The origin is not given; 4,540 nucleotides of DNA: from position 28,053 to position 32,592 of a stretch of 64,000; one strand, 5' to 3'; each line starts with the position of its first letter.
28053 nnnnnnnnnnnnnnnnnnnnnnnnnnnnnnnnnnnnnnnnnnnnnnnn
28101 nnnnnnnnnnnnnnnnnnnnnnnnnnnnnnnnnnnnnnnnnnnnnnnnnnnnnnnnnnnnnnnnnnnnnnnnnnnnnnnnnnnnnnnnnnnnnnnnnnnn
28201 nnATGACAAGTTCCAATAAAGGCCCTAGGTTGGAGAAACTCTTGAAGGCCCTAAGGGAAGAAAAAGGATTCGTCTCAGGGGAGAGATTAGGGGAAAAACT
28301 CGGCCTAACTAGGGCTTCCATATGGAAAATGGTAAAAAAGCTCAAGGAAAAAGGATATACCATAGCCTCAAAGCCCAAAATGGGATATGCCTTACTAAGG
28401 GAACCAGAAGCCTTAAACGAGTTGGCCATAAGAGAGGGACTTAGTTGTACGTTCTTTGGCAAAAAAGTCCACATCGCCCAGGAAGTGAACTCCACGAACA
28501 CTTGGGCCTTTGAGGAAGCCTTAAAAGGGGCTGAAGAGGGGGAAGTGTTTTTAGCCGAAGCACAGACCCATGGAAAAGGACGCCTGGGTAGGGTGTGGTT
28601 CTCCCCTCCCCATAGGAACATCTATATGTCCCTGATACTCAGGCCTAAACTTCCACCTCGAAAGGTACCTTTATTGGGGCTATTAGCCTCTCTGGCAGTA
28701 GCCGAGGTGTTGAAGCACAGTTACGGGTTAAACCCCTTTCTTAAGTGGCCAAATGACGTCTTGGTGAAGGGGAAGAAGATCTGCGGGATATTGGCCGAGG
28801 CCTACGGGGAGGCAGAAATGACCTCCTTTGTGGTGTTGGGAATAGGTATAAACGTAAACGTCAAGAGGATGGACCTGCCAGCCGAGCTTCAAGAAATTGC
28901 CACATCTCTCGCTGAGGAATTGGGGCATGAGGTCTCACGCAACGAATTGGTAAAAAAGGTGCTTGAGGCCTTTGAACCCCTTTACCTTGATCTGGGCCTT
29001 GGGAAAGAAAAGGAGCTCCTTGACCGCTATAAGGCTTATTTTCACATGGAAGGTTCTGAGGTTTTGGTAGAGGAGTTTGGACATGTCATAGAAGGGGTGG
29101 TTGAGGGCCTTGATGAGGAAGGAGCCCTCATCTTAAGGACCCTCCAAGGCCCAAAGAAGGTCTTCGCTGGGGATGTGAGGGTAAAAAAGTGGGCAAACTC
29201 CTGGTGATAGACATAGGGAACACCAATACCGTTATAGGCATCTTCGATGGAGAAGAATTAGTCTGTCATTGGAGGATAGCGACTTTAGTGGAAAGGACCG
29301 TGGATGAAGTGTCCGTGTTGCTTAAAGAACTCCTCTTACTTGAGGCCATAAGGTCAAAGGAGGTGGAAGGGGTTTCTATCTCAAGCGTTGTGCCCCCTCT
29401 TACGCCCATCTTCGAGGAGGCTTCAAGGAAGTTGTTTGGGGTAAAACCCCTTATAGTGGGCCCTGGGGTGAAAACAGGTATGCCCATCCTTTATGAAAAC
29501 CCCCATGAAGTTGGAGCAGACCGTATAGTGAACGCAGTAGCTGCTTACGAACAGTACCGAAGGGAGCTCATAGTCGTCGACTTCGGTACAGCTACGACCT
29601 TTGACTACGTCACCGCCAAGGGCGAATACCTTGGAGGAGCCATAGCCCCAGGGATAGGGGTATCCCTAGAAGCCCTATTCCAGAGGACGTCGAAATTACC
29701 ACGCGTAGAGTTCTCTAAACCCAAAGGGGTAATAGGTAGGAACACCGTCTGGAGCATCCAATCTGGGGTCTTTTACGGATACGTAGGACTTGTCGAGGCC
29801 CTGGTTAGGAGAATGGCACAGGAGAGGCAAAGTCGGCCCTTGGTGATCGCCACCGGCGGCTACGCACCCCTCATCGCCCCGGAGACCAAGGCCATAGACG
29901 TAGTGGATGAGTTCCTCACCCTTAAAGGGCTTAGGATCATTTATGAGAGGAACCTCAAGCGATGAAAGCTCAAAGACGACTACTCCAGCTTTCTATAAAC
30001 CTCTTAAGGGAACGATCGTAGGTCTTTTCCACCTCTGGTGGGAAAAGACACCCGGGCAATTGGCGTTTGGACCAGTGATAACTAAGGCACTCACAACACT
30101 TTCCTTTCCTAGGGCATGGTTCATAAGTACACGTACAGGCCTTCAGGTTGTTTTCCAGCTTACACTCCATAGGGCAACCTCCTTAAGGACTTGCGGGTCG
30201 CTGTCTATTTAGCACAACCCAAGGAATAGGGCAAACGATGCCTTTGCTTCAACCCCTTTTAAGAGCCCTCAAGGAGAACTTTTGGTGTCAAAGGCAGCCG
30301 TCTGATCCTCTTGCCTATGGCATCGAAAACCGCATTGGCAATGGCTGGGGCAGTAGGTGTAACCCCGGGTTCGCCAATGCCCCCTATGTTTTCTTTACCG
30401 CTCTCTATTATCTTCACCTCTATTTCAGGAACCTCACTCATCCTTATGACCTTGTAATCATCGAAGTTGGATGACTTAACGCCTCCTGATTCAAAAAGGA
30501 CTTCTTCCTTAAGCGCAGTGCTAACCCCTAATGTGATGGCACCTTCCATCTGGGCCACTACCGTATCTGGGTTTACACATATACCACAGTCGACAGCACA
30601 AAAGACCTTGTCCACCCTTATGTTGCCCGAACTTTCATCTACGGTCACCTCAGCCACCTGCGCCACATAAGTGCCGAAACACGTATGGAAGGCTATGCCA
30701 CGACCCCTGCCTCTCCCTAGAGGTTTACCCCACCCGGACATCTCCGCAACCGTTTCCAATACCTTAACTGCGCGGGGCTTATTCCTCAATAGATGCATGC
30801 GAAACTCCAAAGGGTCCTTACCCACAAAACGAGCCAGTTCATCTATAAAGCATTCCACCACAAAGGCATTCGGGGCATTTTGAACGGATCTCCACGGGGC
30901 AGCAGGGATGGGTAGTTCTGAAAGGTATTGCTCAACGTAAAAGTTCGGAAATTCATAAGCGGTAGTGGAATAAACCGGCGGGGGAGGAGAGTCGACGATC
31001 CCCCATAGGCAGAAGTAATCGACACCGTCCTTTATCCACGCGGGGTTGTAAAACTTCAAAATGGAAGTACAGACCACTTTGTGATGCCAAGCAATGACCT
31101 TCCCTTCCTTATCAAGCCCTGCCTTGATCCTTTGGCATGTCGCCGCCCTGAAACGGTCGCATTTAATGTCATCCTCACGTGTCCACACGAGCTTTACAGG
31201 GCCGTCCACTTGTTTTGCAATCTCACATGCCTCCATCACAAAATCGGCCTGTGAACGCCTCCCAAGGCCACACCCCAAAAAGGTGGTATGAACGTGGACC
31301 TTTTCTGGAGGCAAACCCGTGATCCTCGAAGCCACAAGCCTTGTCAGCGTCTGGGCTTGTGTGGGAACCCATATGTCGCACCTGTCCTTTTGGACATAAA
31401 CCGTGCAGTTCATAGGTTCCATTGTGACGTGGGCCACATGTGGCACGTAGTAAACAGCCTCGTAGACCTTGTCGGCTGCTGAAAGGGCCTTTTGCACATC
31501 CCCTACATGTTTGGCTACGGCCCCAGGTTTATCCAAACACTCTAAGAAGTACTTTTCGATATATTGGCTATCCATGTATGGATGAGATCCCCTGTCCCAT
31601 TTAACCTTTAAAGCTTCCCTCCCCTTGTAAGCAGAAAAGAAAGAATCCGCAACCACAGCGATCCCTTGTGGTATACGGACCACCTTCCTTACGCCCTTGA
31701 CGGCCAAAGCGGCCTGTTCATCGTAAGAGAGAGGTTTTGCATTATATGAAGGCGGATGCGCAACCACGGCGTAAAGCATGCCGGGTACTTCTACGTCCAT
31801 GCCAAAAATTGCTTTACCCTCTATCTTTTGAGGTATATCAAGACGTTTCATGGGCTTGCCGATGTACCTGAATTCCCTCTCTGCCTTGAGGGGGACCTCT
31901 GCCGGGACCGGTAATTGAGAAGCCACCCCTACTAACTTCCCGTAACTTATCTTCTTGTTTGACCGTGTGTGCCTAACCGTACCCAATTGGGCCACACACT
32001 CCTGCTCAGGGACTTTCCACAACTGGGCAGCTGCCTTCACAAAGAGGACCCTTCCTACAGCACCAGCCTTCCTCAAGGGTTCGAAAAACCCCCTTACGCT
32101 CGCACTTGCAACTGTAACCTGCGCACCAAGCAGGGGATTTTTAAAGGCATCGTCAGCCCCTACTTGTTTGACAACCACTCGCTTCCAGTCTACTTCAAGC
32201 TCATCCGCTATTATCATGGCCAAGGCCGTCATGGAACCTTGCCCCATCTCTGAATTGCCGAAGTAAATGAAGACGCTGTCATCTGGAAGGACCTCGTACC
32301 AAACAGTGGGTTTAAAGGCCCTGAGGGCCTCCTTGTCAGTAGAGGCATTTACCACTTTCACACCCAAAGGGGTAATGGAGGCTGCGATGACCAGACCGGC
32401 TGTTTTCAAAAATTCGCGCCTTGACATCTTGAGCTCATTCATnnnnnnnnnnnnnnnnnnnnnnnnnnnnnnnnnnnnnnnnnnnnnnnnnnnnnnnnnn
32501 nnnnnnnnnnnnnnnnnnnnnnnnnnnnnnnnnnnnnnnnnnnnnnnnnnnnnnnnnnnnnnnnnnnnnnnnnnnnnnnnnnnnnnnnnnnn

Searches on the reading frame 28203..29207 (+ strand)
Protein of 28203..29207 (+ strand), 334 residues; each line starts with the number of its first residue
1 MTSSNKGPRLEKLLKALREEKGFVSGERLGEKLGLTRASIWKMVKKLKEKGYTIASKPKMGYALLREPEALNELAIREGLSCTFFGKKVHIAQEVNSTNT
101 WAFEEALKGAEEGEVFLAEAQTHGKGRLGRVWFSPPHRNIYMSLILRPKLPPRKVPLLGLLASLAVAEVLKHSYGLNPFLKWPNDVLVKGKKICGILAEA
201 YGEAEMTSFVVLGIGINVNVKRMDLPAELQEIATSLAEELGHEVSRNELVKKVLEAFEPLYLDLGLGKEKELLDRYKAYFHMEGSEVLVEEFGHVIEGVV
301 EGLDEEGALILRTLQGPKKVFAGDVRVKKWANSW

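Call 6: search_protein_families(library=pfam, proteins=[window:28203-29207:+], max_evalue=0.000001)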
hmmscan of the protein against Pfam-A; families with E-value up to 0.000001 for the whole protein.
window:28203-29207:+ (334 aa): 2 families
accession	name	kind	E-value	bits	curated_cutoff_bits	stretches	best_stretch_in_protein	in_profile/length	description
PF03099.24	BPL_LplA_LipB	-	4.3e-21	75.6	21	1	95-217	5-133/133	Biotin/lipoate A/B protein ligase family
PF08279.18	HTH_11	-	2.3e-15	56.6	25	1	9-62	1-54/55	HTH domain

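Call 67: list_cluster_members(proteins=[window:28203-29207:+, window:29189-29965:+, window:55496-59707:+, window:49263-50903:-, window:43847-46408:-, window:23425-24273:+, window:22680-23444:+])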
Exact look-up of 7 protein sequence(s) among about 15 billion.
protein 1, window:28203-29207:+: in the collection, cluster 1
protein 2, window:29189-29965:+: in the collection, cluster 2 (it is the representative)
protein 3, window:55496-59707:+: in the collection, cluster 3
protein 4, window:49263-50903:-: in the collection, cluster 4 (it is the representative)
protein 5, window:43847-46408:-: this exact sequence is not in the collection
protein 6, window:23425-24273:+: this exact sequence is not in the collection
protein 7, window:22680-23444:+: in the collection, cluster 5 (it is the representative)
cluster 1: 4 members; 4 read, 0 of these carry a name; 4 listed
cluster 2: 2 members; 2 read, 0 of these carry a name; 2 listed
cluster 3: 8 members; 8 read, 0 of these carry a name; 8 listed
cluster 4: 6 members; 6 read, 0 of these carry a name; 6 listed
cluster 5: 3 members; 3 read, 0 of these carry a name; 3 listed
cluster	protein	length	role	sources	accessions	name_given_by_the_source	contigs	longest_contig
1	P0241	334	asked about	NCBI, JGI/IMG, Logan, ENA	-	-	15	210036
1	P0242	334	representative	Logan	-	-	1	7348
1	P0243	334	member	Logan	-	-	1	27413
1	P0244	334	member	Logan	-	-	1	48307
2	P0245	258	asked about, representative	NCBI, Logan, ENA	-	-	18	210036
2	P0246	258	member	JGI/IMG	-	-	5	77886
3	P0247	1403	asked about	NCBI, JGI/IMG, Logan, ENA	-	-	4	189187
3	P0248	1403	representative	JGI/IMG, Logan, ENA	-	-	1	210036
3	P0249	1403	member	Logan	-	-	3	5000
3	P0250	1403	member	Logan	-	-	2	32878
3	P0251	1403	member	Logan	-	-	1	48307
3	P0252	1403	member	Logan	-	-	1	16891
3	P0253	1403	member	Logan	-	-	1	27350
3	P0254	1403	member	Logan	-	-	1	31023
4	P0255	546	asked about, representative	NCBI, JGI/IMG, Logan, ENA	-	-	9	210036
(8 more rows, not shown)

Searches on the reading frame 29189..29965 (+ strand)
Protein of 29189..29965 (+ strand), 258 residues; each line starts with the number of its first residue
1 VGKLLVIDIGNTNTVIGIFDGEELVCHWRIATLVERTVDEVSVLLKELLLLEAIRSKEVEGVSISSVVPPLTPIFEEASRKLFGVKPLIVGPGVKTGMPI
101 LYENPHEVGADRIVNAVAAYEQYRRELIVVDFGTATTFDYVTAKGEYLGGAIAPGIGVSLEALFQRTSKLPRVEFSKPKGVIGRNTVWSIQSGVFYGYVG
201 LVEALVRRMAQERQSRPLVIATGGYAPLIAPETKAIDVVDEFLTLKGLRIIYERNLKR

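Call 6: search_protein_families(library=pfam, proteins=[window:29189-29965:+], max_evalue=0.000001)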
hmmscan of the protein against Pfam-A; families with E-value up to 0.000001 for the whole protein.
window:29189-29965:+ (258 aa): 1 family
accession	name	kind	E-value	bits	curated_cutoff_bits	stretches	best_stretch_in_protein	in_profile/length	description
PF03309.20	Pan_kinase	-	5.5e-79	265.2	24.7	1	4-208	1-205/205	Type III pantothenate kinase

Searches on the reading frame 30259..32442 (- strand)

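Call 6: search_protein_families(library=pfam, proteins=[window:30259-32442:-], max_evalue=0.000001)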
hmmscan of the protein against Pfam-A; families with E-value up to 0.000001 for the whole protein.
window:30259-32442:- (727 aa): 2 families
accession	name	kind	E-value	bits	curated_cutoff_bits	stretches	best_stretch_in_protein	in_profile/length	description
PF20256.3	MoCoBD_2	-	9.7e-37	127.4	27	2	591-672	201-283/283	Molybdopterin cofactor-binding domain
PF02738.23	MoCoBD_1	-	4e-36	124.8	27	1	308-458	8-163/244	Molybdopterin cofactor-binding domain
